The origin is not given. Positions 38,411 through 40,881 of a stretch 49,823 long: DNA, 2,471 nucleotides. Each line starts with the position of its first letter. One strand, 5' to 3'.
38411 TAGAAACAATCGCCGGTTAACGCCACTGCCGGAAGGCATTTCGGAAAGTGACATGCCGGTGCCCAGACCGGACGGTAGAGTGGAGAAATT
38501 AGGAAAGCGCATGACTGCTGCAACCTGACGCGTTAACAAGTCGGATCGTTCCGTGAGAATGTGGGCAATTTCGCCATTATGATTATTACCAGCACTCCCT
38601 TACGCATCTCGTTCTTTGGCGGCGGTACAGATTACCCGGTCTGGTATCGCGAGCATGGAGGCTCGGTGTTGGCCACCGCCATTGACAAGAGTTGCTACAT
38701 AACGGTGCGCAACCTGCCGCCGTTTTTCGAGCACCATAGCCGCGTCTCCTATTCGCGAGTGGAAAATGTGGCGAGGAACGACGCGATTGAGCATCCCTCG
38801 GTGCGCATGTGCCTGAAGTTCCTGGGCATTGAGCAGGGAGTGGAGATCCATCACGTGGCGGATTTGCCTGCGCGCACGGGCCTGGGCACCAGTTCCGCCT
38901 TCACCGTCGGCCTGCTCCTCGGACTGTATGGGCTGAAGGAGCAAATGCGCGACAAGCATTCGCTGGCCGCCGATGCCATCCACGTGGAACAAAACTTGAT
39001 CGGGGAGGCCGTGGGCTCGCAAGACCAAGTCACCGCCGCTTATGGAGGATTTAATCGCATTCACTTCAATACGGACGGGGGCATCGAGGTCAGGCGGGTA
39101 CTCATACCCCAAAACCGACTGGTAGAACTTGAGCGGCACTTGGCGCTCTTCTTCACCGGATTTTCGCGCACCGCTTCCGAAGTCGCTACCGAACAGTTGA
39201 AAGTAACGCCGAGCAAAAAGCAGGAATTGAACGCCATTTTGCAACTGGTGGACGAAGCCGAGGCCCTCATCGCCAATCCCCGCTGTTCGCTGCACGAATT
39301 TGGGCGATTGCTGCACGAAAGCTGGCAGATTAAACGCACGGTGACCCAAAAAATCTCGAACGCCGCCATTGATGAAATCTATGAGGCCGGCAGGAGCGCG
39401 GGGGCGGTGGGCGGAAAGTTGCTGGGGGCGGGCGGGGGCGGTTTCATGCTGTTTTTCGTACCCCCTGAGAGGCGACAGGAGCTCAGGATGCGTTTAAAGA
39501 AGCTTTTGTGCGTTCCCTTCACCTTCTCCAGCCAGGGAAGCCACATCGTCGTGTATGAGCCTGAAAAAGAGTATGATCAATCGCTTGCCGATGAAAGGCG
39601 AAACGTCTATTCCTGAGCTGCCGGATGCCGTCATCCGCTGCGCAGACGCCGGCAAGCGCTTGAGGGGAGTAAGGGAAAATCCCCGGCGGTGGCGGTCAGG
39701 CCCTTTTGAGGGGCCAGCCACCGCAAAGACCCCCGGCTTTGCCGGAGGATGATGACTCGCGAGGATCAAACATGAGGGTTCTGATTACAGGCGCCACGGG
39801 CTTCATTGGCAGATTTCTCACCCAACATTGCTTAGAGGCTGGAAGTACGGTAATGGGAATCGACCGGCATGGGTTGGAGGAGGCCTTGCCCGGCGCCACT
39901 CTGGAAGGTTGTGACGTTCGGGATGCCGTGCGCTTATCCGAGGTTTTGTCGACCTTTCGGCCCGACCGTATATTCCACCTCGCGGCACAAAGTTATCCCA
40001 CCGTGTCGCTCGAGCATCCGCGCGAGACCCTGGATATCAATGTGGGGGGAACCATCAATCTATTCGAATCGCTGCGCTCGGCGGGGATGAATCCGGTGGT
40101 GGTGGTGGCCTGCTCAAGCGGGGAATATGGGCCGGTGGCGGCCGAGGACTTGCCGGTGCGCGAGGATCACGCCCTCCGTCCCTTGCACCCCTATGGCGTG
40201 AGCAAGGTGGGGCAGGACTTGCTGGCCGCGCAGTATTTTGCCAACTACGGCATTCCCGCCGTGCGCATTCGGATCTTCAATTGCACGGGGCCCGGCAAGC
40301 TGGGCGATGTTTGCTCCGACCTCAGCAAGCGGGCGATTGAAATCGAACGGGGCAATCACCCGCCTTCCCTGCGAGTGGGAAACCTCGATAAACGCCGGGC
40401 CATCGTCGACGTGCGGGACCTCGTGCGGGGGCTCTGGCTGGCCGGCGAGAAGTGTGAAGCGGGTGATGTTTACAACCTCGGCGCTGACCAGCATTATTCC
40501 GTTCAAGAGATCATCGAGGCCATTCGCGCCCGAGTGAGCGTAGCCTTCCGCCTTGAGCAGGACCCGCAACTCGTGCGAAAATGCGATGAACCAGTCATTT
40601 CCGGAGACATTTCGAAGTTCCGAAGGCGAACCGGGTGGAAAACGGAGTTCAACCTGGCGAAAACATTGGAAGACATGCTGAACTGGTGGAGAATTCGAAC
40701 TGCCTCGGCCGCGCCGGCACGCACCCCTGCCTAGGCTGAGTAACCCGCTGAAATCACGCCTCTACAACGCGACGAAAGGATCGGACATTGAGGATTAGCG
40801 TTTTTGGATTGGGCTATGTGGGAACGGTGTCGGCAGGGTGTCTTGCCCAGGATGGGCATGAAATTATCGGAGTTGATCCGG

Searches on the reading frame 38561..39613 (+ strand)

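Call 60: search_protein_families(library=pfam, proteins=[window:38561-39613:+], max_evalue=0.0001)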
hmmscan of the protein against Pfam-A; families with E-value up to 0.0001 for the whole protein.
window:38561-39613:+ (351 aa): 2 families
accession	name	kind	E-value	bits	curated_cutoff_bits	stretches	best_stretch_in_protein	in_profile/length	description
PF00288.32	GHMP_kinases_N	-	3.5e-10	40.4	22.3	1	86-163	12-87/87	GHMP kinases N terminal domain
PF08544.19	GHMP_kinases_C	-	2.7e-09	37.7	21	1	243-309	9-76/85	GHMP kinases C terminal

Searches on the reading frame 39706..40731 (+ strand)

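Call 60: search_protein_families(library=pfam, proteins=[window:39706-40731:+], max_evalue=0.0001)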
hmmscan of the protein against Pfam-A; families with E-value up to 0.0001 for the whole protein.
window:39706-40731:+ (342 aa): 5 families
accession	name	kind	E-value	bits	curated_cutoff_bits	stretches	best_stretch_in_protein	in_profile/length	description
PF16363.11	GDP_Man_Dehyd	-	1.6e-55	189.3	27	1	26-324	1-332/332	GDP-mannose 4,6 dehydratase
PF01370.27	Epimerase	-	4.5e-48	164.2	20.9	1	25-259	1-240/240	NAD dependent epimerase/dehydratase family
PF04321.23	RmlD_sub_bind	-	5.2e-10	39.3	27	1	23-168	1-130/287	RmlD substrate binding domain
PF02719.21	Polysacc_synt_2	-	4.8e-09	36.3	20.2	1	25-135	1-127/293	Polysaccharide biosynthesis protein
PF01073.25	3Beta_HSD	-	4.8e-06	26.2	22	1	26-134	1-114/280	3-beta hydroxysteroid dehydrogenase/isomerase family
